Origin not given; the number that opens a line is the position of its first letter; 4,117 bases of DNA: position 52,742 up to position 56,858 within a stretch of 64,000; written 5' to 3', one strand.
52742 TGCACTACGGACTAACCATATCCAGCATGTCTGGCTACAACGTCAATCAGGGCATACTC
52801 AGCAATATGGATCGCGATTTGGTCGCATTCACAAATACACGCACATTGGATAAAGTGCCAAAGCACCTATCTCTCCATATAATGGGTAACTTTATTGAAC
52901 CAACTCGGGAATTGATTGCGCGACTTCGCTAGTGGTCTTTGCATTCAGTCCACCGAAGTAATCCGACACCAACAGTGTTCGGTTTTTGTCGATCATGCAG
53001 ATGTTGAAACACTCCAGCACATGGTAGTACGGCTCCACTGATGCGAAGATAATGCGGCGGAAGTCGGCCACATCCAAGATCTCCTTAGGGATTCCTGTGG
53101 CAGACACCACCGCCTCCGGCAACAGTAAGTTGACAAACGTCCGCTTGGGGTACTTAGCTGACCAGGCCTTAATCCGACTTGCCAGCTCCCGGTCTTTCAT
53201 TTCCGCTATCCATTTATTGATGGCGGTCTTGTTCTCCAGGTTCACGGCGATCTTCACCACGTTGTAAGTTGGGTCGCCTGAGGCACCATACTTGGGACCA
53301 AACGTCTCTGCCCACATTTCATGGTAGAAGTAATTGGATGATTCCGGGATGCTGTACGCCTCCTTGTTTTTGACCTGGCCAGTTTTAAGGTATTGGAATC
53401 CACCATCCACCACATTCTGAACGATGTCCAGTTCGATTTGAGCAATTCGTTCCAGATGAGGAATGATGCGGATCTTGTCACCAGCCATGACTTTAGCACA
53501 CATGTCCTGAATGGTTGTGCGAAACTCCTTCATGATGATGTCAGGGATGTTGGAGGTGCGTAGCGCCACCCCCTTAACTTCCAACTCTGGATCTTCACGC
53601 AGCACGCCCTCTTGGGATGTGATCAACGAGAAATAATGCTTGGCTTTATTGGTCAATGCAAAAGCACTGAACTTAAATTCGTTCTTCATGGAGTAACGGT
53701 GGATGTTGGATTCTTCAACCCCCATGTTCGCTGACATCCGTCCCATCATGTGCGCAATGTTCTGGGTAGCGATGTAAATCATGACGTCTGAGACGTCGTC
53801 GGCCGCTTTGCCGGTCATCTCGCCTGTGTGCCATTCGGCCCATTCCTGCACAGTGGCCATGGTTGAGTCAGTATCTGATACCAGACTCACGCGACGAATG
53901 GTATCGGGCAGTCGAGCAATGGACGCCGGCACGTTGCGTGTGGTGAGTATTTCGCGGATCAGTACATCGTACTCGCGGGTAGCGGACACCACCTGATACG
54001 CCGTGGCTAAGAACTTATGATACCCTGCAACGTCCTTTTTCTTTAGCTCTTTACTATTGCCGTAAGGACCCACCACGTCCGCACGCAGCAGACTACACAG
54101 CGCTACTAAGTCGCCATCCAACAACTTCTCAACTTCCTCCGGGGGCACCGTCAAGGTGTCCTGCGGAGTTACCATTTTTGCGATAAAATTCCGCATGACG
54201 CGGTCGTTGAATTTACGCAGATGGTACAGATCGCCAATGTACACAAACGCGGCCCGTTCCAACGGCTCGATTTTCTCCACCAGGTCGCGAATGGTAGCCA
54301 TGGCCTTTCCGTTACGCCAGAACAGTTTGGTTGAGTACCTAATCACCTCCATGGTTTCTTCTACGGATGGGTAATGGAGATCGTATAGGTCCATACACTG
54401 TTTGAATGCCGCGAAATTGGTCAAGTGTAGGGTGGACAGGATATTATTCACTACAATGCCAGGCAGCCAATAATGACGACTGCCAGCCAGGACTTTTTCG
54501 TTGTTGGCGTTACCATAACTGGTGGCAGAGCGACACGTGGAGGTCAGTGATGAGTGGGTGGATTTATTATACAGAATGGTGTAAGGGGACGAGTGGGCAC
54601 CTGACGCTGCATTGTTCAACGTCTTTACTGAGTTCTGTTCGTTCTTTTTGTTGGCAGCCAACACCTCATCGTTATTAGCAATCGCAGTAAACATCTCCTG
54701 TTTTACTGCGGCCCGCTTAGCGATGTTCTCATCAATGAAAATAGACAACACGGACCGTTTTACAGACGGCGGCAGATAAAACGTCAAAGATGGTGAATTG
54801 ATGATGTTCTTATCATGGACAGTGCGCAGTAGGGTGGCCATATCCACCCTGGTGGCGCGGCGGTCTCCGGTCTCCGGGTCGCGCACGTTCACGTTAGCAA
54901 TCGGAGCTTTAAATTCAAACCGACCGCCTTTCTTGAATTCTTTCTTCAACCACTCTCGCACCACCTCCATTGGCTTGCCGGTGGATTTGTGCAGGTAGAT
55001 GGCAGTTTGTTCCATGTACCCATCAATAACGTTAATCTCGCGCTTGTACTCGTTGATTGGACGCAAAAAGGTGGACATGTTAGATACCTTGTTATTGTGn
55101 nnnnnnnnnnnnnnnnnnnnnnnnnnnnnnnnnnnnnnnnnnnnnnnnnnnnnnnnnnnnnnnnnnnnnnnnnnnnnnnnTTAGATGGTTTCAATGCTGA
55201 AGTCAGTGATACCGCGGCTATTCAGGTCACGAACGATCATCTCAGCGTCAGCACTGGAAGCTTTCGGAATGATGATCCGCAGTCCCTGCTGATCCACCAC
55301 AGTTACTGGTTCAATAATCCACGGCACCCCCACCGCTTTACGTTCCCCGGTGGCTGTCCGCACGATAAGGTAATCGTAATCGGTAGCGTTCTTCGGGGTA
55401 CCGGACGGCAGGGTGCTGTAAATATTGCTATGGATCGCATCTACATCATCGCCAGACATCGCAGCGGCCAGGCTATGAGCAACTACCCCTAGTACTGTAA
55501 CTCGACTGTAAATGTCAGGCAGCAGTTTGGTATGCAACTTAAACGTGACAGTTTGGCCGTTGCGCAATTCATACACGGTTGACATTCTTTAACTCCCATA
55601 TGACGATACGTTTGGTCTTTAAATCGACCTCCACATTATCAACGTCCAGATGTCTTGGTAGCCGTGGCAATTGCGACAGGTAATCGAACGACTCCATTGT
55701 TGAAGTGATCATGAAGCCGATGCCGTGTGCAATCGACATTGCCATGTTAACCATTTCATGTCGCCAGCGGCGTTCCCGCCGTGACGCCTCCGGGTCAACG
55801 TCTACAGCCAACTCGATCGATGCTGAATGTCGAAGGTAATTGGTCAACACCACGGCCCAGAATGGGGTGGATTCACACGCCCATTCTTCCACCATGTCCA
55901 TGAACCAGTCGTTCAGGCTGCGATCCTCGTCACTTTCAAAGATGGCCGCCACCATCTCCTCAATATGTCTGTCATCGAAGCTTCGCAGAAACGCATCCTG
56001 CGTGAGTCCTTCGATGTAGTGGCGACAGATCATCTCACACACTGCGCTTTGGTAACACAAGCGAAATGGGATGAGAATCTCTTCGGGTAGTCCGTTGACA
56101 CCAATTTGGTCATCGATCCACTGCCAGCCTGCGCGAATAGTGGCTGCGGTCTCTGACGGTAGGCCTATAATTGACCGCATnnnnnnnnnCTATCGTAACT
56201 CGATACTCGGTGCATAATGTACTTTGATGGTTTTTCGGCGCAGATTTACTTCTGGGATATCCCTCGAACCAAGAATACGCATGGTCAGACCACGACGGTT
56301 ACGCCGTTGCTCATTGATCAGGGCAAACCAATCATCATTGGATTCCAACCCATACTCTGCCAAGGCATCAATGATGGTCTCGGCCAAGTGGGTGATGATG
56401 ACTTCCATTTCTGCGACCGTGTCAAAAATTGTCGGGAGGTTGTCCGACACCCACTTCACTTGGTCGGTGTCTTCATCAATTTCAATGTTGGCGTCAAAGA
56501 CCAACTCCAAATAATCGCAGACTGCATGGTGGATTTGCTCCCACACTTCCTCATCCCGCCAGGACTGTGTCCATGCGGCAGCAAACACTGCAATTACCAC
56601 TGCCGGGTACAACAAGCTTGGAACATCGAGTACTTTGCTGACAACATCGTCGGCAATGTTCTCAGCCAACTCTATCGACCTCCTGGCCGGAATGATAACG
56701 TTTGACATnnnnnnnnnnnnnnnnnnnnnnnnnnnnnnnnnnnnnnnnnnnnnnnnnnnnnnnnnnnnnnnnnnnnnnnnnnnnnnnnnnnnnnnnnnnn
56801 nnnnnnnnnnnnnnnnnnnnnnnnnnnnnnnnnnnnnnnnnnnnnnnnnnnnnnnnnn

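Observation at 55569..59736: Tandem array of nine small, highly diverged proteins with one shared topology, next to the polymerase and chimallin genes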

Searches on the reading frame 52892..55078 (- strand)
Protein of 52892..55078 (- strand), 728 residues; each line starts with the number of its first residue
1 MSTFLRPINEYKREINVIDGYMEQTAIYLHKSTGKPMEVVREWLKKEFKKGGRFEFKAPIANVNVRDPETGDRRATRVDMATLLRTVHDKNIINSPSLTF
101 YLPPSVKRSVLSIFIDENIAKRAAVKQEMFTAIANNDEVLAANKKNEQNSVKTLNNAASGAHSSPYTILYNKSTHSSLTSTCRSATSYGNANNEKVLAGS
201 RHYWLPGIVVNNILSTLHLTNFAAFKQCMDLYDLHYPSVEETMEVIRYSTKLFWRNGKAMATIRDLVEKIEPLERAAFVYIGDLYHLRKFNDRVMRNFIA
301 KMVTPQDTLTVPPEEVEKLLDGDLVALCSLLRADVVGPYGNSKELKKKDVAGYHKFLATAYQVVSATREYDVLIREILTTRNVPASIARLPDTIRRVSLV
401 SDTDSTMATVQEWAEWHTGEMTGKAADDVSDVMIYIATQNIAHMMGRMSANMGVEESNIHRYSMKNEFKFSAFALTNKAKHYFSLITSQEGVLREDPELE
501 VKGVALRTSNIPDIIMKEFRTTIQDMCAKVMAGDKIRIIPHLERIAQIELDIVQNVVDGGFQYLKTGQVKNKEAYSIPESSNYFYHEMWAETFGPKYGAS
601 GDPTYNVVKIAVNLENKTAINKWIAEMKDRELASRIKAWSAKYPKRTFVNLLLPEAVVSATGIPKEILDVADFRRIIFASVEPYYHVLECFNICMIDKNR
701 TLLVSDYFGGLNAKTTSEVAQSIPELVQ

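Call 6: search_dna_similar(query=window:52892-55078:-, collection=phages, mode=protein, max_rows=25)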
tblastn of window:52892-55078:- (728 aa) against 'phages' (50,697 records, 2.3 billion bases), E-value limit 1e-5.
Records with a match: 308; places in all: 310; records where one place covers at least 80% of the query: 290.
Best place of each record, by identity: 60-80% 2; <60% 306.
By first word of the organism name: Pseudomonas 81; Erwinia 62; Salmonella 24; Vibrio 23; Serratia 21; Aeromonas 20; Klebsiella 16; Ralstonia 13; Bacillus 9; Staphylococcus 8; and 16 more.
By host as written in the record: Erwinia amylovora 35; Pseudomonas aeruginosa 32; - 30; Erwinia amylovora ATCC 29780 19; Klebsiella pneumoniae 14; Aeromonas hydrophila 10; Pseudomonas aeruginosa PAO1 8; Ralstonia solanacearum 6; and 85 more.
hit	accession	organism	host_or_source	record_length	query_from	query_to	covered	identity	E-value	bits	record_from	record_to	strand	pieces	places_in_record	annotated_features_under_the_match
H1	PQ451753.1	Vibrio phage pVp-JHP1101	Vibrio parahaemolyticus SNUVpS-1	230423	1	709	97%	67.6%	0e+0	981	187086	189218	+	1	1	family B DNA polymerase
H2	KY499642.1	Vibrio phage pVa-21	Vibrio alginolyticus rm-8403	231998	1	709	97%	67.3%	0e+0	971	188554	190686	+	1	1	hypothetical protein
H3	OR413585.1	Salmonella phage SPLA5c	Salmonella enterica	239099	2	709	97%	50.6%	0e+0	721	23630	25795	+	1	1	DNA polymerase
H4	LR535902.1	Salmonella phage SPFM4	-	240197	2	709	97%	50.6%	0e+0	721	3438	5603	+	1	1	hypothetical protein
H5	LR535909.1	Salmonella phage SPFM11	-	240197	2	709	97%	50.6%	0e+0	721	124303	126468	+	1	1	hypothetical protein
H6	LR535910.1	Salmonella phage SPFM13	-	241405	2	709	97%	50.6%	0e+0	721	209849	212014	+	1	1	hypothetical protein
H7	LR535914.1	Salmonella phage SPFM17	-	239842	2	709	97%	50.6%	0e+0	721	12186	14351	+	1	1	hypothetical protein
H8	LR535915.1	Salmonella phage SPFM16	-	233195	2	709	97%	50.6%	0e+0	721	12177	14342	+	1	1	hypothetical protein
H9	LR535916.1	Salmonella phage SPFM19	-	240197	2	709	97%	50.6%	0e+0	721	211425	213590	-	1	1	hypothetical protein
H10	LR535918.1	Salmonella phage SPFM22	-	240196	2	709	97%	50.6%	0e+0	721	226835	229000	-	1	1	hypothetical protein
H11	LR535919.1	Salmonella phage SPFM21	-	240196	2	709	97%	50.6%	0e+0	721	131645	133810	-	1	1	hypothetical protein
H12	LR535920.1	Salmonella phage SPFM3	-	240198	2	709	97%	50.6%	0e+0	721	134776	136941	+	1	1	hypothetical protein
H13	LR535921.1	Salmonella phage SPFM2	-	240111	2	709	97%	50.6%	0e+0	721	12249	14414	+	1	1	hypothetical protein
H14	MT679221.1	Proteus phage 7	Proteus mirabilis 3b10_21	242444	2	709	97%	50.6%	0e+0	721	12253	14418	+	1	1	hypothetical protein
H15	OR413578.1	Salmonella phage SPLA1a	Salmonella enterica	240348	2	709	97%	50.6%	0e+0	721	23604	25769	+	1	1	DNA polymerase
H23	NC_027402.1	Salmonella phage SPN3US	-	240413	2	709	97%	50.6%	0e+0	720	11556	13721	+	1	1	DNA polymerase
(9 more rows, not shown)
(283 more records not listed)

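Call 8: get_annotated_region(hit=H1, flank=9000)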
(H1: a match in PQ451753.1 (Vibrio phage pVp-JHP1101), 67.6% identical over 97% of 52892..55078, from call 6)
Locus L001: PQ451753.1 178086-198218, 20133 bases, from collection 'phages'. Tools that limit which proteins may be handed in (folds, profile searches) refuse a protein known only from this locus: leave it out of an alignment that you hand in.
description: Vibrio phage pVp-JHP1101, complete genome.
organism: Vibrio phage pVp-JHP1101 (NCBI taxid 3374749)
taxonomy: Viruses
host: Vibrio parahaemolyticus SNUVpS-1; source: sea water; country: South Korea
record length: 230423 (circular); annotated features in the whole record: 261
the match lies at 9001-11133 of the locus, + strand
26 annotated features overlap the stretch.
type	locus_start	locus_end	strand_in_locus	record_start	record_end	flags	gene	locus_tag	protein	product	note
CDS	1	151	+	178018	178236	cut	-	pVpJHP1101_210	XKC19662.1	hypothetical protein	-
CDS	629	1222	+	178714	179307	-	-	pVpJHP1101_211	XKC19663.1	hypothetical protein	-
CDS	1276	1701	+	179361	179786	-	-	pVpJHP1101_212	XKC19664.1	hypothetical protein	-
CDS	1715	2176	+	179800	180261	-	-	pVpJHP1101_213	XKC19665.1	hypothetical protein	-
CDS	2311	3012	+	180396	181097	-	-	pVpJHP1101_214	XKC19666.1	HNH endonuclease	-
CDS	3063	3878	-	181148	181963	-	-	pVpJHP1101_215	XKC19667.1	hypothetical protein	-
CDS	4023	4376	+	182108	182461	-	-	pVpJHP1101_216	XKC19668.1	hypothetical protein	-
CDS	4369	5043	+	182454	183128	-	-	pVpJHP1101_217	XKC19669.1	hypothetical protein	-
CDS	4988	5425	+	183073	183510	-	-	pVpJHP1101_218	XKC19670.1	hypothetical protein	-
CDS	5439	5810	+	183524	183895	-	-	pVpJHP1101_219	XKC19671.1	hypothetical protein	-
CDS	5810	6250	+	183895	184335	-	-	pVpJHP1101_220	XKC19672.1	hypothetical protein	-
CDS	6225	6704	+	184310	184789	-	-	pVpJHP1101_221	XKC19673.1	hypothetical protein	-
CDS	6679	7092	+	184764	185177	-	-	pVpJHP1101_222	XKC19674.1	hypothetical protein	-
CDS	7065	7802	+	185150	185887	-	-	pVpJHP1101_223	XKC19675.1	hypothetical protein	-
CDS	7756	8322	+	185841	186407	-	-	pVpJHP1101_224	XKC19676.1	hypothetical protein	-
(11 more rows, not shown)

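Call 9: get_annotated_region(hit=H23, flank=9000)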
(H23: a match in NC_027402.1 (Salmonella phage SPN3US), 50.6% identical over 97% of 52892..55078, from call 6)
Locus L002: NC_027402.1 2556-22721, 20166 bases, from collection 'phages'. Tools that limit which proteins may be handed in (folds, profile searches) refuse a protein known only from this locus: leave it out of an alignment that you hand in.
description: Salmonella phage SPN3US, complete genome.
organism: Salmonella phage SPN3US (NCBI taxid 1090134)
taxonomy: Viruses; Duplodnaviria; Heunggongvirae; Uroviricota; Caudoviricetes; Seoulvirus; Seoulvirus SPN3US
host: -; source: -; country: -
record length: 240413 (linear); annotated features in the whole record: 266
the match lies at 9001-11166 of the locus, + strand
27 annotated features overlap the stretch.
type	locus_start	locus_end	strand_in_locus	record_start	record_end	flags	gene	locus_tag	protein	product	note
tRNA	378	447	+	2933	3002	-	-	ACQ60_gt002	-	tRNA-OTHER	-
CDS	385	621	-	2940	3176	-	-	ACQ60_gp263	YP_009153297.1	hypothetical protein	-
CDS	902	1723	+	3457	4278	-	-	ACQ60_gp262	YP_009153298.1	hypothetical protein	-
CDS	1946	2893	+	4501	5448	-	-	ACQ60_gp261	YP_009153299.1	hypothetical protein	-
CDS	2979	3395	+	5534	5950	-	-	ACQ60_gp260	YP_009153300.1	hypothetical protein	-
CDS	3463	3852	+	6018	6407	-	-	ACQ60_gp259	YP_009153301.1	hypothetical protein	-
CDS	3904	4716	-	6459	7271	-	-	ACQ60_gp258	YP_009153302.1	hypothetical protein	-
CDS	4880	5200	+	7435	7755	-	-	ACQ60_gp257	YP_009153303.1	hypothetical protein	-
CDS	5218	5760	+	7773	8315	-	-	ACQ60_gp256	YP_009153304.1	hypothetical protein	-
CDS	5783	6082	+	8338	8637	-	-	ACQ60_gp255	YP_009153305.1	hypothetical protein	-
CDS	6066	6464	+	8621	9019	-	-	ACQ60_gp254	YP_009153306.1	hypothetical protein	-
CDS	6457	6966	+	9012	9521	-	-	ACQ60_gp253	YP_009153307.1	hypothetical protein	-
CDS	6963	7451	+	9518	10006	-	-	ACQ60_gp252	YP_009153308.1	hypothetical protein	-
CDS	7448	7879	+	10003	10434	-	-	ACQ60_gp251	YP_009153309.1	hypothetical protein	-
CDS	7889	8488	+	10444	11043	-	-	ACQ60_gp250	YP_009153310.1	hypothetical protein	-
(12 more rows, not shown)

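Call 13: find_related_loci(query=A1, collection=viral_contigs, flank=10000)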
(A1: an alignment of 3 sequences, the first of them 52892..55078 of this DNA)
Query A1 (728 aa) in viral_contigs; peptide patterns used: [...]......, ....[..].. (x = any residue, [..] = any of these).
188 stretches matched a pattern; 46 encode a relative of the query (tblastn E <= 1e-3); 46 distinct loci.
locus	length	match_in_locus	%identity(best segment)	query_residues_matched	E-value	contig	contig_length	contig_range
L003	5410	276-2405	62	1-709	0e+0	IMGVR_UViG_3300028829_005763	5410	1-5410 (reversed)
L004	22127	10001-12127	60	1-709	0e+0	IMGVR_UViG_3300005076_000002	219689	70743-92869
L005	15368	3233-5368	57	1-709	0e+0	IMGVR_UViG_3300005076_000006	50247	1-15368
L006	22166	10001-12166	51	2-709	0e+0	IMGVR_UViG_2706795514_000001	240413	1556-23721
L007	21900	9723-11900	50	1-708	0e+0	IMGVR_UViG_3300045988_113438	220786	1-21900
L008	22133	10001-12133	50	1-708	0e+0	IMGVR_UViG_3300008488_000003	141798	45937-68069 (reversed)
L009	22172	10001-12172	50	4-709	0e+0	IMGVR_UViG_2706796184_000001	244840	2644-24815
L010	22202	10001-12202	49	2-720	0e+0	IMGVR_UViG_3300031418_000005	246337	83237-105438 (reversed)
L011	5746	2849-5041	49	9-726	0e+0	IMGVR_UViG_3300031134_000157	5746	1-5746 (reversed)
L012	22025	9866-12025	49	2-708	0e+0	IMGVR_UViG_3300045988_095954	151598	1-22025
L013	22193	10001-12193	49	9-726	0e+0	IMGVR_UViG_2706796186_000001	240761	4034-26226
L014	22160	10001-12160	49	2-708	0e+0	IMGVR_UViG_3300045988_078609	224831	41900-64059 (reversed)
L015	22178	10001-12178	50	1-708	0e+0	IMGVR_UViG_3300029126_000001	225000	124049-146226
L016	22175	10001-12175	48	2-711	0e+0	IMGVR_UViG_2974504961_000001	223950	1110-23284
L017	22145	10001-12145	48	10-709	0e+0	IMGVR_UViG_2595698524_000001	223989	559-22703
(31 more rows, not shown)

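Call 41: find_related_loci(query=window:52892-55078:-, collection=metagenome_contigs, flank=10000)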
Query window:52892-55078:- (728 aa) in metagenome_contigs; peptide patterns used: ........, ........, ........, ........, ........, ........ (x = any residue, [..] = any of these).
66 stretches matched a pattern, but none encodes a relative of the query by tblastn (E <= 1e-3).

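Call 119: search_protein_families(library=pfam, proteins=[window:52892-55078:-], max_evalue=0.001)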
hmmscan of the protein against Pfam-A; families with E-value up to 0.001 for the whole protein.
window:52892-55078:- (728 aa): 2 families
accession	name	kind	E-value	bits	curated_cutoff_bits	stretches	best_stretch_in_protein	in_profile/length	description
PF20286.3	divDNApol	-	2.1e-254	846.4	25.7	1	8-708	3-705/705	Divergent Family B DNA polymerase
PF00136.26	DNA_pol_B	-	3.4e-05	23.3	23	1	89-186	98-192/453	DNA polymerase family B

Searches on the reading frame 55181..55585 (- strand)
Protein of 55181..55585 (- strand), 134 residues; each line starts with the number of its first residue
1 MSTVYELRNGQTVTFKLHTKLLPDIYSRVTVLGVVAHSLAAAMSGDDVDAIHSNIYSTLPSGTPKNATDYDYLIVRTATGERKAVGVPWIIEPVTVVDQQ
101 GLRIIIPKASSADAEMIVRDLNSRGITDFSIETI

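Call 4: search_protein_families(library=phrogs, proteins=[window:55181-55585:-], max_evalue=0.01)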
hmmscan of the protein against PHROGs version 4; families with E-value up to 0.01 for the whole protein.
window:55181-55585:- (134 aa): 1 family
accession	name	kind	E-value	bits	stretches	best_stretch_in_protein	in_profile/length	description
phrog_3235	-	unknown function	1.1e-30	107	1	2-133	2-135/138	-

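Call 5: search_protein_families(library=pfam, proteins=[window:55181-55585:-], max_evalue=0.1)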
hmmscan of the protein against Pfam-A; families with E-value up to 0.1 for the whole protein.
window:55181-55585:- (134 aa): 1 family
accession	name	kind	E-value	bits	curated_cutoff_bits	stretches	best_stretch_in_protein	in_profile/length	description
PF20287.3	SH3DP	-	6.5e-29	100.5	25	1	8-127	2-122/122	SH3 fold domain associated with phage DNA polymerases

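Call 11: find_related_loci(query=window:55181-55585:-, collection=viral_contigs, flank=10000)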
Query window:55181-55585:- (134 aa) in viral_contigs; peptide patterns used: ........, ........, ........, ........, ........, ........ (x = any residue, [..] = any of these).
23 stretches matched a pattern, but none encodes a relative of the query by tblastn (E <= 1e-3).

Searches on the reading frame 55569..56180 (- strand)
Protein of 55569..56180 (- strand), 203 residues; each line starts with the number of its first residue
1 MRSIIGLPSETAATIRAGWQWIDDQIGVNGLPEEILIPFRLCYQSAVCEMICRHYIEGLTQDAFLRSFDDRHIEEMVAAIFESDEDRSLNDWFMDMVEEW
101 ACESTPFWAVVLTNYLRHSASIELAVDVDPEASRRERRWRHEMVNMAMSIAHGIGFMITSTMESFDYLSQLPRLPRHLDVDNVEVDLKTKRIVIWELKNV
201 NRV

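Call 4: search_protein_families(library=phrogs, proteins=[window:55569-56180:-], max_evalue=0.01)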
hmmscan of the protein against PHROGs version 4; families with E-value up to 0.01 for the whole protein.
window:55569-56180:- (203 aa): 0 families

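Call 5: search_protein_families(library=pfam, proteins=[window:55569-56180:-], max_evalue=0.1)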
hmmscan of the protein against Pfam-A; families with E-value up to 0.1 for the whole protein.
window:55569-56180:- (203 aa): 1 family
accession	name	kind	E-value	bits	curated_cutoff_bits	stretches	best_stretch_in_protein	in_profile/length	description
PF15978.11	TnsD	-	0.091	12.2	32.4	0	41-120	23-102/355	Tn7-like transposition protein D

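Call 45: find_homologous_proteins(query=window:55569-56180:-, max_evalue=0.01)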
Query window:55569-56180:- (203 aa): 1 proteins with E <= 0.01 among 396 candidates. Only proteins of 111 to 356 residues were searched: fused or split forms outside these lengths cannot appear, so this answer is no evidence that the protein stands alone or is whole; lengths 'longer' or 'shorter' looks for them.
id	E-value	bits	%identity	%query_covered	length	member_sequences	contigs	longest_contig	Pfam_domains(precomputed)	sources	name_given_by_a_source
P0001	6.1e-98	344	100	76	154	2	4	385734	-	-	-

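Call 55: find_homologous_proteins(query=A5, max_evalue=0.01)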
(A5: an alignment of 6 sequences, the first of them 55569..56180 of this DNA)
Query A5 (6 sequences) (203 aa, profile of the alignment): 3 proteins with E <= 0.01 among 4819 candidates. Only proteins of 97 to 391 residues were searched: fused or split forms outside these lengths cannot appear, so this answer is no evidence that the protein stands alone or is whole; lengths 'longer' or 'shorter' looks for them.
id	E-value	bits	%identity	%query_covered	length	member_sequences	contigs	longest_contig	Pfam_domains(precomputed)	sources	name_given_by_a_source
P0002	3.3e-57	211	24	44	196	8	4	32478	-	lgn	-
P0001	2.3e-49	186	100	76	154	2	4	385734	-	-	-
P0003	1.5e-48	183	-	-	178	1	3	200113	-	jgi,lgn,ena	-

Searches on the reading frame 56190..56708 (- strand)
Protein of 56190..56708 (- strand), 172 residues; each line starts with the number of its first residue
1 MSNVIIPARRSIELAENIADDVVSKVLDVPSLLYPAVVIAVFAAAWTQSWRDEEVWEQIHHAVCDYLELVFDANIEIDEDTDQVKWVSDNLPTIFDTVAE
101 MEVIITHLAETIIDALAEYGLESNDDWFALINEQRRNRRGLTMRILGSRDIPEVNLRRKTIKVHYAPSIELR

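Call 4: search_protein_families(library=phrogs, proteins=[window:56190-56708:-], max_evalue=0.01)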
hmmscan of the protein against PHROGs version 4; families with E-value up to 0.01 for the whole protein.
window:56190-56708:- (172 aa): 0 families

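Call 5: search_protein_families(library=pfam, proteins=[window:56190-56708:-], max_evalue=0.1)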
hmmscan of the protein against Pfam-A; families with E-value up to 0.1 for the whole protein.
window:56190-56708:- (172 aa): 0 families

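Call 56: find_homologous_proteins(query=A6, max_evalue=0.01)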
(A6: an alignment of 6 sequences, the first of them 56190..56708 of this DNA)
Query A6 (6 sequences) (172 aa, profile of the alignment): 5 proteins with E <= 0.01 among 1999 candidates. Only proteins of 94 to 412 residues were searched: fused or split forms outside these lengths cannot appear, so this answer is no evidence that the protein stands alone or is whole; lengths 'longer' or 'shorter' looks for them.
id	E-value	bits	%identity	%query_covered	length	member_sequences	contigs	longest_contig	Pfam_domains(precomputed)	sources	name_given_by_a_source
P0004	8.1e-61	223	21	33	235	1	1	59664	-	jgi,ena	-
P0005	1.6e-60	222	22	63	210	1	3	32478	-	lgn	-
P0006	1.4e-58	216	22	63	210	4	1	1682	-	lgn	-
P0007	2.0e-54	202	100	100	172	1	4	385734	-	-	-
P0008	1.2e-48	184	21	33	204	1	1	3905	-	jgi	-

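Call 70: predict_structure(alignment_id=A8)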
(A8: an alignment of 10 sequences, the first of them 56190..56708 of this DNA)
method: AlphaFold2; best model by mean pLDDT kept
length: 172 residues; sequences in the alignment: 10
mean_pLDDT: 85.7   pTM: 0.82
mean pLDDT of the five models: 85.7, 85.4, 85.3, 84.4, 83.1
residues with pLDDT >= 90: 86; 70-90: 67; 50-70: 16; < 50: 3
segments of 3 or more residues with pLDDT < 50: 170-172
pLDDT, mean of each block of 10 residues (from residue 1): 87 96 87 92 87 87 93 89 82 82 93 92 93 87 58 90 71 44
secondary structure, 60 per line:
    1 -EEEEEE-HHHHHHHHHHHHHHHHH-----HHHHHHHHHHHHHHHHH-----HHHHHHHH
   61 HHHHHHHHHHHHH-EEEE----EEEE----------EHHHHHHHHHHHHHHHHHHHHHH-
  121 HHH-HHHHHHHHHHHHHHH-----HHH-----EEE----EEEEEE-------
elements in order: E2-7 H9-25 H31-47 H53-73 E75-78 E83-86 H98-119 H125-139 E153-155 E160-165

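Call 75: fold_search(model_id=the predicted structure, library=viral)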
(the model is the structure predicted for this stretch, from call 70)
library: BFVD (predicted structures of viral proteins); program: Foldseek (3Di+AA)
matches with E <= 10: 500; with E <= 0.001: 0
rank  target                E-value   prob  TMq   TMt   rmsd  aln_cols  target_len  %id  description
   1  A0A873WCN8            1.4e-01  0.51  0.31  0.34   9.9       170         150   10  Uncharacterized protein [Klebsiella phage Miami]
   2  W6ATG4                2.8e-01  0.38  0.29  0.36   8.7       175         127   11  Uncharacterized protein [Erwinia phage Ea35-70]
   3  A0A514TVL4            3.7e-01  0.28  0.30  0.30   9.9       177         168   12  Uncharacterized protein [Aeromonas phage D3]
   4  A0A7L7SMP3            3.7e-01  0.54  0.41  0.31   6.9       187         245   10  (no name in the UniProt tables at hand)
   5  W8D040                3.7e-01  0.66  0.34  0.42   8.0       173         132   15  Uncharacterized protein [Erwinia phage PhiEaH1]
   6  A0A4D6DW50            4.4e-01  0.20  0.28  0.28  11.6       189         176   10  Uncharacterized protein [Edwardsiella phage pEt-SU]
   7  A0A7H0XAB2            4.4e-01  0.12  0.22  0.24  13.7       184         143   17  (no name in the UniProt tables at hand)
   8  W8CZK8                4.6e-01  0.30  0.29  0.34   8.5       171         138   13  Uncharacterized protein [Erwinia phage PhiEaH1]
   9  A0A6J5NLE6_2          5.4e-01  0.60  0.39  0.09   8.1       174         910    9  DNA-directed RNA polymerase, phage-type [uncultured Caudovirales phage]
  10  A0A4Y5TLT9            5.7e-01  0.35  0.38  0.40   9.3       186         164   12  (no name in the UniProt tables at hand)
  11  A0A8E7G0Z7            5.7e-01  0.57  0.42  0.50   6.3       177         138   12  (no name in the UniProt tables at hand)
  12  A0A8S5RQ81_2          5.7e-01  0.08  0.16  0.04  17.5       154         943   15  (no name in the UniProt tables at hand)
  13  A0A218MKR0            6.0e-01  0.11  0.20  0.06  25.9       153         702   14  Putative recombination nuclease [uncultured virus]
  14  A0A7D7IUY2            6.7e-01  0.18  0.29  0.13  12.4       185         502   10  (no name in the UniProt tables at hand)
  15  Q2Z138                6.7e-01  0.23  0.31  0.33   8.5       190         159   14  Uncharacterized protein [Pseudomonas phage EL]
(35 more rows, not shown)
